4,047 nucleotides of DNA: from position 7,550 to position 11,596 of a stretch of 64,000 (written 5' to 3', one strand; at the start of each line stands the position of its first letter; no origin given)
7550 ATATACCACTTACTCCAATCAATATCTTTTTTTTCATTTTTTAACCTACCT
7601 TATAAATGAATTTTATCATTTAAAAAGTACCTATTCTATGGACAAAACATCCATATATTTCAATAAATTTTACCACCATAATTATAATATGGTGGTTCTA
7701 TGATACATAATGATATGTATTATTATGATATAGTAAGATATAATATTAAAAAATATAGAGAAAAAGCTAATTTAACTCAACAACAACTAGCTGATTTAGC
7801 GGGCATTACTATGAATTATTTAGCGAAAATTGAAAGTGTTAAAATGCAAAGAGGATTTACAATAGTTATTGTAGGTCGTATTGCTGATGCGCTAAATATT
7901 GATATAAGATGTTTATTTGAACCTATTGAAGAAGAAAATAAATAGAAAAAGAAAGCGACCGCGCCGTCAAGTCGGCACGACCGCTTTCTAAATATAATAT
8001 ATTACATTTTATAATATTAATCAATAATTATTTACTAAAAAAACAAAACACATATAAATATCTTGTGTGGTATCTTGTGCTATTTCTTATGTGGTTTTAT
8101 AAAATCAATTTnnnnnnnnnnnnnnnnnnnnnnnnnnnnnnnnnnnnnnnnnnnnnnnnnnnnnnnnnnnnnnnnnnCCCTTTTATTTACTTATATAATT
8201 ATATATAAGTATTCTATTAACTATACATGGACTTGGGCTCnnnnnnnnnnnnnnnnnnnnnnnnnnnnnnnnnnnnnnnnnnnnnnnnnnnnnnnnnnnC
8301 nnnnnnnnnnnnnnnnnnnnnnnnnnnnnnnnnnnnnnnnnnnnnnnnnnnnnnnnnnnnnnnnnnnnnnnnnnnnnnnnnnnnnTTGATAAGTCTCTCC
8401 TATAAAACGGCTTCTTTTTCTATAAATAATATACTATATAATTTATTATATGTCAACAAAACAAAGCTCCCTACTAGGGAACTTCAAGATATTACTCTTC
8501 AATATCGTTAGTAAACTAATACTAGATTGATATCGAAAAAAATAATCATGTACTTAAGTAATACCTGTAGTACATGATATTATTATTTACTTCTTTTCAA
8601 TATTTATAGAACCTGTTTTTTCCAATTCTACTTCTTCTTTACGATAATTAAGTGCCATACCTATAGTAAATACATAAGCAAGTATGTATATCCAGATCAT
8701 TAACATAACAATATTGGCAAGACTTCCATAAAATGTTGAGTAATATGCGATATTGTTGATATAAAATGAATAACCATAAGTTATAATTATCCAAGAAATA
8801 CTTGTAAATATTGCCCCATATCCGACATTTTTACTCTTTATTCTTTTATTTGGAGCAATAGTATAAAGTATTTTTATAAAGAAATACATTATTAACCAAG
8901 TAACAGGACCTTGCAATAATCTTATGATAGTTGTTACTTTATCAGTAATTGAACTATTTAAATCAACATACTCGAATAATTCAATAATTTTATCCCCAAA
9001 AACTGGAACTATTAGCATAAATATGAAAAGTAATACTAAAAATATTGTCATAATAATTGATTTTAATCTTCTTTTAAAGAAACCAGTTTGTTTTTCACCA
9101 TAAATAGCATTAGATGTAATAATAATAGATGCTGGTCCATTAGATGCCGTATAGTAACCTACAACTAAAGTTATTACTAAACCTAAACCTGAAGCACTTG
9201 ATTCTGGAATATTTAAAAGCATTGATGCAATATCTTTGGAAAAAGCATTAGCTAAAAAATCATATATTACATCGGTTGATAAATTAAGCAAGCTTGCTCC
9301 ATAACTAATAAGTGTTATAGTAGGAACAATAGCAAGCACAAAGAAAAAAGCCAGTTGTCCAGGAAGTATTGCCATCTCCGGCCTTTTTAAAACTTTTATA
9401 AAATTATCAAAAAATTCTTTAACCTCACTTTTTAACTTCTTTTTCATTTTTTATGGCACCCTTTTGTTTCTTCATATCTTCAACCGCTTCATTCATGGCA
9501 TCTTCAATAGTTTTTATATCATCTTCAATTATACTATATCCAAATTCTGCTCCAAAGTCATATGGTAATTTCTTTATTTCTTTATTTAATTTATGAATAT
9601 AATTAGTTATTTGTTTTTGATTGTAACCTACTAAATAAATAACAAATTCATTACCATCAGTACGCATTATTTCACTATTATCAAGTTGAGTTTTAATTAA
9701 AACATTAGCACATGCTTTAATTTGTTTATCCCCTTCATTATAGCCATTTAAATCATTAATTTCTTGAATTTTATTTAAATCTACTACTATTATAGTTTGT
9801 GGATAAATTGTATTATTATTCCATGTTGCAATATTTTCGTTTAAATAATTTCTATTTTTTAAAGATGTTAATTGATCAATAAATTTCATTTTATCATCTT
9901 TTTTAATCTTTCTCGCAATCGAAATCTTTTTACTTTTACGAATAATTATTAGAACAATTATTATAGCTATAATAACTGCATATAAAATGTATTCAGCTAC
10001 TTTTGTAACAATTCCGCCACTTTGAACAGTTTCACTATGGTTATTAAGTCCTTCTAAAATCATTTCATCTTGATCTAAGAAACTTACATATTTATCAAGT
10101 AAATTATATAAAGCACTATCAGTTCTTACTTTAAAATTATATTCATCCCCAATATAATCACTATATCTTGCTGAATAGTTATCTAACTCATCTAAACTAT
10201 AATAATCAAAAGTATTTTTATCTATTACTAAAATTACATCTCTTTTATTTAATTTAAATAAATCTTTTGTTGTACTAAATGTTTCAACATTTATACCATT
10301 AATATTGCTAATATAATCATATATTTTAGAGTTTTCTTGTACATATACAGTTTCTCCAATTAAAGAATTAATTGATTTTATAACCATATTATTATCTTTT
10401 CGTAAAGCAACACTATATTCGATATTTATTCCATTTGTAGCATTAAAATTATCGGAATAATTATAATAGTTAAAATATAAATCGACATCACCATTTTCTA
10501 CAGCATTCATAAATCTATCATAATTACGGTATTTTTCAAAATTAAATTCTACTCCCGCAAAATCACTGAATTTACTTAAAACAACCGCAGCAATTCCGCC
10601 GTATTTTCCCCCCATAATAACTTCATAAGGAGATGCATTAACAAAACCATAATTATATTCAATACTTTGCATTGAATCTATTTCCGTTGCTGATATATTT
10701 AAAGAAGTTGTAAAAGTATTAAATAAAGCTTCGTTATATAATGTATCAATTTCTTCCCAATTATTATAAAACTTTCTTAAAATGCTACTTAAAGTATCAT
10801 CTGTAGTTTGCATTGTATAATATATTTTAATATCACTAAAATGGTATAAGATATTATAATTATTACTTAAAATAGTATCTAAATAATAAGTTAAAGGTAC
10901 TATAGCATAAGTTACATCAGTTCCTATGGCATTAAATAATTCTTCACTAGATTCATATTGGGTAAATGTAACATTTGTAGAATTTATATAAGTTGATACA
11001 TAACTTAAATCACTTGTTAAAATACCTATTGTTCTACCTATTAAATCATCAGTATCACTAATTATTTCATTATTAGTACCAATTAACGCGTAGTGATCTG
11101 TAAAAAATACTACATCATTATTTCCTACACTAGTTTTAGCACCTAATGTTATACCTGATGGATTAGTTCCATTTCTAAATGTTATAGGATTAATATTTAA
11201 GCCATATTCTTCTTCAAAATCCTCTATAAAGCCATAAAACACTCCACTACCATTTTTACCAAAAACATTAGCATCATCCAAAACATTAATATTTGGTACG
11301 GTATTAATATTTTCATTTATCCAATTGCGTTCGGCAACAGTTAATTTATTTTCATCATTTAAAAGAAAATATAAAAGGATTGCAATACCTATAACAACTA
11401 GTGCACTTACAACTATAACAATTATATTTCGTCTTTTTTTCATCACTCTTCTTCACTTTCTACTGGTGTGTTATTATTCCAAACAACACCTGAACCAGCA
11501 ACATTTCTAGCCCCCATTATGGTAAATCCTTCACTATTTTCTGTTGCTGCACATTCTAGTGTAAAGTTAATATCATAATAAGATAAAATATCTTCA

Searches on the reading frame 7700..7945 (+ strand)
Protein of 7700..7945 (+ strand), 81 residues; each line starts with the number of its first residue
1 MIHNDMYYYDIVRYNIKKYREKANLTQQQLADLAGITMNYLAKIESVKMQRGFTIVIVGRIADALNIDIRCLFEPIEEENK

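Call 33: search_protein_families(library=pfam, proteins=[window:7700-7945:+], max_evalue=0.001)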
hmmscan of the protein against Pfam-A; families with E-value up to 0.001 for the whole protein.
window:7700-7945:+ (81 aa): 5 families
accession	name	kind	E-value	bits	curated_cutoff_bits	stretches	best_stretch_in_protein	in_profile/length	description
PF01381.28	HTH_3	-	3.5e-11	43.4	23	1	16-69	1-52/55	Helix-turn-helix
PF12844.13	HTH_19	-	6.2e-09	36.1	30.2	1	15-69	3-55/64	Helix-turn-helix domain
PF13560.12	HTH_31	-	1.4e-06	28.9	27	1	17-67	7-56/64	Helix-turn-helix domain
PF13443.12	HTH_26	-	1.3e-05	25.8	22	1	15-75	1-60/63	Cro/C1-type HTH DNA-binding domain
PF13413.12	HTH_25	-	0.00037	20.7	24.6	0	17-51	3-37/62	Helix-turn-helix domain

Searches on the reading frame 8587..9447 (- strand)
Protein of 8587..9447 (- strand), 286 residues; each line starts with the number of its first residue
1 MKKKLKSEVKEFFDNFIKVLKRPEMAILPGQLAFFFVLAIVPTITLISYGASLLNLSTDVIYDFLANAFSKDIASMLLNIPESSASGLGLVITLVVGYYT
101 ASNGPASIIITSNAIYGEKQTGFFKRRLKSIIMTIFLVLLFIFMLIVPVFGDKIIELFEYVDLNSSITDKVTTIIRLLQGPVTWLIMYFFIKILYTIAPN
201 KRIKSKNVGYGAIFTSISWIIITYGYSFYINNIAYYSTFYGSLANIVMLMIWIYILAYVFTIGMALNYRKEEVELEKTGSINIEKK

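Call 33: search_protein_families(library=pfam, proteins=[window:8587-9447:-], max_evalue=0.001)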
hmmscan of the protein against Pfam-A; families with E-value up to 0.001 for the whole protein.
window:8587-9447:- (286 aa): 1 family
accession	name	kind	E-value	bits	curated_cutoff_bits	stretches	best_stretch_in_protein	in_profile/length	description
PF03631.20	Virul_fac_BrkB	-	2.9e-44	152.1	33.7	1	30-269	10-254/259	Virulence factor BrkB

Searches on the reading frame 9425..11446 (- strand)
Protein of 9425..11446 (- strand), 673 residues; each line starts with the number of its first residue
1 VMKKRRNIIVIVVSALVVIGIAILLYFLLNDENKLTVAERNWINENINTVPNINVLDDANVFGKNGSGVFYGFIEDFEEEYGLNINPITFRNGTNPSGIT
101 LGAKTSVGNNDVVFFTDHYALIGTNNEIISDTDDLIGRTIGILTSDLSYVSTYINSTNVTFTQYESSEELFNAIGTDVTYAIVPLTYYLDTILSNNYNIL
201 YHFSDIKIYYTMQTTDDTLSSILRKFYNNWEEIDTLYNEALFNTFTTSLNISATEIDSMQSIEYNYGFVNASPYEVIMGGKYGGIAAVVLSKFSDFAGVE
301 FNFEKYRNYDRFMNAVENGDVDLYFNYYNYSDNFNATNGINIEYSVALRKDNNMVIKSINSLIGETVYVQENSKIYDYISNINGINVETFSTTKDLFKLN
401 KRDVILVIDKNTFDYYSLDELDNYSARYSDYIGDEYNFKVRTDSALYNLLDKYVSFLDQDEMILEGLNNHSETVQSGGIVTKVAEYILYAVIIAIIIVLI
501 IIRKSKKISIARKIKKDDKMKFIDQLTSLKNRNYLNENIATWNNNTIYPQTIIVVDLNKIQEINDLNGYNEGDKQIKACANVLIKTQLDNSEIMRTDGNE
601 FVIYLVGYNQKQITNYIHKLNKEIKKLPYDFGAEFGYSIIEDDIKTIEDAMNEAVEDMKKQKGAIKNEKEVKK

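Call 33: search_protein_families(library=pfam, proteins=[window:9425-11446:-], max_evalue=0.001)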
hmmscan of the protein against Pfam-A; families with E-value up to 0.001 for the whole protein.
window:9425-11446:- (673 aa): 1 family
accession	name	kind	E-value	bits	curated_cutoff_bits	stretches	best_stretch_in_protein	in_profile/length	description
PF00990.26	GGDEF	-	1.1e-17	64.7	23.8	1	522-667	2-160/161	Diguanylate cyclase, GGDEF domain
